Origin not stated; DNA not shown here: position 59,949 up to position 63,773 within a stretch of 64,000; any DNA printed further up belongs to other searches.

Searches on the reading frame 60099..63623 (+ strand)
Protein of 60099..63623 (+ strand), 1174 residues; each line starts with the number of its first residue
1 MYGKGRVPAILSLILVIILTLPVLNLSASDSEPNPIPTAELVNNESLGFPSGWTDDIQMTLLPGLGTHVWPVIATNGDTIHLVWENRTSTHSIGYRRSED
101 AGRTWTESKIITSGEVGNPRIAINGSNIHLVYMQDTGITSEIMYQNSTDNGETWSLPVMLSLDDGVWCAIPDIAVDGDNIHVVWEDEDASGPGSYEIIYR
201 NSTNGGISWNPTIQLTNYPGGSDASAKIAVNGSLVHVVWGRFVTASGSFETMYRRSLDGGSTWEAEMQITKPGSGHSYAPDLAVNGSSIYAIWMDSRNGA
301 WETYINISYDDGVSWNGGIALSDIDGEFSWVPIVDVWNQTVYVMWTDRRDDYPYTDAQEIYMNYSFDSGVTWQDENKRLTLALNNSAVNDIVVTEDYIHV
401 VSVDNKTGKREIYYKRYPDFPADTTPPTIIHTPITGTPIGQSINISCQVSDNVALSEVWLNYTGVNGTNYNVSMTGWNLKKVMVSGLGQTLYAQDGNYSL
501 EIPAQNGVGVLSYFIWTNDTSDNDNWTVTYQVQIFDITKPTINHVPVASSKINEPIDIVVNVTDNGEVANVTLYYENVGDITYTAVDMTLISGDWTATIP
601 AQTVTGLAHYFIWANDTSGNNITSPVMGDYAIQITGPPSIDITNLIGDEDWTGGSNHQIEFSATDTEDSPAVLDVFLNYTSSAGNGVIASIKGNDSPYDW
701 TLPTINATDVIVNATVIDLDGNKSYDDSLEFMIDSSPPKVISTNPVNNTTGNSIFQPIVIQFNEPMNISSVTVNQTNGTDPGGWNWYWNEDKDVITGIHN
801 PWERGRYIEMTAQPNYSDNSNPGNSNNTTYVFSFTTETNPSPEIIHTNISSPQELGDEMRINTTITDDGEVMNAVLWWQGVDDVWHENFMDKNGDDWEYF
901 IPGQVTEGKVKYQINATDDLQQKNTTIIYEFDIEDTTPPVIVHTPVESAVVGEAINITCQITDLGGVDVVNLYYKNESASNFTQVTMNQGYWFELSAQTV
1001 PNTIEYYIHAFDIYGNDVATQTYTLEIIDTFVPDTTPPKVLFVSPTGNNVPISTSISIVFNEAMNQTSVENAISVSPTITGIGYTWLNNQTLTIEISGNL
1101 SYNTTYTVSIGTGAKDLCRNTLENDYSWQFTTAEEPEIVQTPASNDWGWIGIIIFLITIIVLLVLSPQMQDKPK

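Call 9: search_protein_families(library=pfam, proteins=[window:60099-63623:+], max_evalue=0.001)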
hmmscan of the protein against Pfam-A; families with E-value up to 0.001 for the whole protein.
window:60099-63623:+ (1174 aa): 4 families
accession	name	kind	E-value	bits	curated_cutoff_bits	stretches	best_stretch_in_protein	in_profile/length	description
PF13205.12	Big_5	-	8.5e-28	97.6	23.6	2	1034-1132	1-105/105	Bacterial Ig-like domain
PF13088.12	BNR_2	-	5.2e-11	42.9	31.4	2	243-406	74-229/277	BNR repeat-like domain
PF02012.26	BNR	-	1.5e-06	27.8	27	0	147-156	3-12/12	BNR/Asp-box repeat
PF11896.14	GlgE_dom_N_S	-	0.00017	22.4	25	0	842-919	10-89/179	Alpha-1,4-glucan:maltose-1-phosphate maltosyltransferase, domain N/S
